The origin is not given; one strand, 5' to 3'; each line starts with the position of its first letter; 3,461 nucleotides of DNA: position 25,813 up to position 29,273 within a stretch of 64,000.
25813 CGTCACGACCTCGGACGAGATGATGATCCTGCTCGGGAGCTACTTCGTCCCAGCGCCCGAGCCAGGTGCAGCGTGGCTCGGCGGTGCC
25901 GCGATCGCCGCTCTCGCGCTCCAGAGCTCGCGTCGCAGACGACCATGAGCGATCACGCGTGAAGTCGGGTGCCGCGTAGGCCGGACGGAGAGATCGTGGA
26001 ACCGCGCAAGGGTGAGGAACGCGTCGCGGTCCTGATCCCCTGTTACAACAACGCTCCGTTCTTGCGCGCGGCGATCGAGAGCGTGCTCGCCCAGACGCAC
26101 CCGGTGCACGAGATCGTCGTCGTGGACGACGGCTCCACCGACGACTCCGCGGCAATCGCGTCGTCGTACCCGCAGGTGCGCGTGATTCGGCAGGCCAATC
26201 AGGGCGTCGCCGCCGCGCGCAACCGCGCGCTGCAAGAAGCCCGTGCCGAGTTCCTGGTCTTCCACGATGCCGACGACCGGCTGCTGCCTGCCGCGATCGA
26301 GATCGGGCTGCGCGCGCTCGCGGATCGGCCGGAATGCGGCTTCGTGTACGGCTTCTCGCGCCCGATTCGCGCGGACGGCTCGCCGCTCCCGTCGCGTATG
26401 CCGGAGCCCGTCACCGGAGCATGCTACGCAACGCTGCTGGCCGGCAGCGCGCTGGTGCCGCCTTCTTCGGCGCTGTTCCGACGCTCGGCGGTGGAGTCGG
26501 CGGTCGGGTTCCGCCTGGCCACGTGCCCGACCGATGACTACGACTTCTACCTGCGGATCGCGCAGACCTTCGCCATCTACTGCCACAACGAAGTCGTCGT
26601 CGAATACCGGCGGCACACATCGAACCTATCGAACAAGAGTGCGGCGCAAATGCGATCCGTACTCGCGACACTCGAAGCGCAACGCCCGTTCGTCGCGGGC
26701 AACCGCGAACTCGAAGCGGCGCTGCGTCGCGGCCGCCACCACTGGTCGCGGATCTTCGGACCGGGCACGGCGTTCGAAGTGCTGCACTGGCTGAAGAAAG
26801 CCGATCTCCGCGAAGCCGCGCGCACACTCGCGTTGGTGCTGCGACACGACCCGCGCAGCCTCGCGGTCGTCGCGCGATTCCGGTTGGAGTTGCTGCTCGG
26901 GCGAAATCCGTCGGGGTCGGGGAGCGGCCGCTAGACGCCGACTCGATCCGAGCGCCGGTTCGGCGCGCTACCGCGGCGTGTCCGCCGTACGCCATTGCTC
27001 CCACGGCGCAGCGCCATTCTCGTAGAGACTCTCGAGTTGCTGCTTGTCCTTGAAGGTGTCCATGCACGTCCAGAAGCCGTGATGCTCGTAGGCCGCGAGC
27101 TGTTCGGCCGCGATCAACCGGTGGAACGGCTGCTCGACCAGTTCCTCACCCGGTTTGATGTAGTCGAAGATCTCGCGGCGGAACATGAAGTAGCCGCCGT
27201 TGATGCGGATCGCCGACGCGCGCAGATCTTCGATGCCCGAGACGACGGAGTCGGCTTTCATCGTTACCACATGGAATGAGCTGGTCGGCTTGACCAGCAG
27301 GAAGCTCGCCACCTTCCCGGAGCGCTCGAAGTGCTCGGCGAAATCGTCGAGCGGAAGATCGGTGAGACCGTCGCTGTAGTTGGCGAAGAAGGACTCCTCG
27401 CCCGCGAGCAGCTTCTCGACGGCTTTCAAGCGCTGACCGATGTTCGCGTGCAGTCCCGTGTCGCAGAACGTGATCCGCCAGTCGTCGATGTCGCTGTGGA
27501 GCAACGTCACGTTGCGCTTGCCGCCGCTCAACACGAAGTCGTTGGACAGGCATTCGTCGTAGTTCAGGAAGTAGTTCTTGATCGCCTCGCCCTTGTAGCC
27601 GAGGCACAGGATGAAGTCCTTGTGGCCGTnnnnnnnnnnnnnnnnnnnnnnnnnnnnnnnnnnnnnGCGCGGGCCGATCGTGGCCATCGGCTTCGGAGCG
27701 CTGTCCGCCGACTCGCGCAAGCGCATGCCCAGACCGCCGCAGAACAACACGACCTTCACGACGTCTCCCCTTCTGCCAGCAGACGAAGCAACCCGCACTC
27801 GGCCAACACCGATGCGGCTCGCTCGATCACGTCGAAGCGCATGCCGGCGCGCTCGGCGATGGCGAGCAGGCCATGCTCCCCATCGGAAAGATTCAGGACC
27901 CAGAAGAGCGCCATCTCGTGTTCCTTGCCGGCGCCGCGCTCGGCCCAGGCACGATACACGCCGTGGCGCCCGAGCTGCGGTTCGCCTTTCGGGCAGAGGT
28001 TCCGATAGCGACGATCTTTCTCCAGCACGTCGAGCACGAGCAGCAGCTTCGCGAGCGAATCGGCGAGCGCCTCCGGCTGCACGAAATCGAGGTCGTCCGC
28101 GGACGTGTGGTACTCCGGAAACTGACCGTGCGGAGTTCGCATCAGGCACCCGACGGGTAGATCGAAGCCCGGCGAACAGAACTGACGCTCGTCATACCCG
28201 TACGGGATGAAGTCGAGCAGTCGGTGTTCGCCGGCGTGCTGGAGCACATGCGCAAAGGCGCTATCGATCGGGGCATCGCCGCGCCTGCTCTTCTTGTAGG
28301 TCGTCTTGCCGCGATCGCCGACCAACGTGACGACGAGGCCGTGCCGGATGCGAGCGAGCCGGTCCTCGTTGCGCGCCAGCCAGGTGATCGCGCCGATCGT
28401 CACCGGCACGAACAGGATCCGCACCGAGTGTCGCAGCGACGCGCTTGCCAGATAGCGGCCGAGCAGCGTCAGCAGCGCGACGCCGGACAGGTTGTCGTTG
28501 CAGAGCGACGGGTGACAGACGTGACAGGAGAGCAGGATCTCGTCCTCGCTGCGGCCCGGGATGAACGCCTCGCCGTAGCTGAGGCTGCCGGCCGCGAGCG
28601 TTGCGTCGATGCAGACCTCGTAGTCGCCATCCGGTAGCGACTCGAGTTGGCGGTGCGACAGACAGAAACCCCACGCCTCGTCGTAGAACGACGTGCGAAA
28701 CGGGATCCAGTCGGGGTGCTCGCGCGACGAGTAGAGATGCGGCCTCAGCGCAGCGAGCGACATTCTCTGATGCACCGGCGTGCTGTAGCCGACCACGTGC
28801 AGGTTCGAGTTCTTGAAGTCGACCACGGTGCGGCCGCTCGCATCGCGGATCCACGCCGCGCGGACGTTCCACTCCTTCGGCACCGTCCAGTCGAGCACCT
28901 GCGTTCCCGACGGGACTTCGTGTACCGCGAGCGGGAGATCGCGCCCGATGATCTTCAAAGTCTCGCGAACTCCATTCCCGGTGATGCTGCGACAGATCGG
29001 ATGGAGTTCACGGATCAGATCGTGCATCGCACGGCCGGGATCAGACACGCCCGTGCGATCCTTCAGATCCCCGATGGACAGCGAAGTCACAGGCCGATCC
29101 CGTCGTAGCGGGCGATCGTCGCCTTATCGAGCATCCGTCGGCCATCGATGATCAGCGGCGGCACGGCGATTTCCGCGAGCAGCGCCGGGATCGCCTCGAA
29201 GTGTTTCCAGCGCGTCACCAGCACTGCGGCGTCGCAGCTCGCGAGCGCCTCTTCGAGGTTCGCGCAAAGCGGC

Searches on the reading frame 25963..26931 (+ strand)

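Call 77: search_protein_families(library=pfam, proteins=[window:25963-26931:+], max_evalue=0.001)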
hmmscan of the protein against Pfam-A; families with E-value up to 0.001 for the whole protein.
window:25963-26931:+ (323 aa): 5 families
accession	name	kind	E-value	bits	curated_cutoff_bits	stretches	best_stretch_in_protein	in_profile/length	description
PF00535.33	Glycos_transf_2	-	2.9e-34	118.9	23.3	1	23-178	2-165/168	Glycosyl transferase family 2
PF13641.12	Glyco_tranf_2_3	-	3.1e-17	63.8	27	1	20-215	2-211/230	Glycosyltransferase like family 2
PF10111.15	Glyco_tranf_2_2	-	8.4e-11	42.3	27.3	1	23-238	2-236/276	Glycosyltransferase like family 2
PF13704.12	Glyco_tranf_2_4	-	3.5e-05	24.7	27.5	1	29-105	2-82/98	Glycosyl transferase family 2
PF13632.12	Glyco_trans_2_3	-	0.00016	22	27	1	99-201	3-108/198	Glycosyl transferase family group 2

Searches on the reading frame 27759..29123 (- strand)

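Call 77: search_protein_families(library=pfam, proteins=[window:27759-29123:-], max_evalue=0.001)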
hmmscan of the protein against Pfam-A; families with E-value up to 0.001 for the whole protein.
window:27759-29123:- (455 aa): 4 families
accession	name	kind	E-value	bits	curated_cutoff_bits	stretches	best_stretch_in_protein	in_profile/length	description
PF16254.10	DUF4910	-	6.9e-111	369.4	26.6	1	34-370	1-247/247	Domain of unknown function (DUF4910)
PF09940.16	DUF2172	-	2.6e-37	127.5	27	1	84-175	1-92/92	Domain of unknown function (DUF2172)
PF16221.11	HTH_47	-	1.3e-24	86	27.1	1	372-447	2-77/78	winged helix-turn-helix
PF04389.22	Peptidase_M28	-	1e-05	25.8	21.3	1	188-356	6-185/193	Peptidase family M28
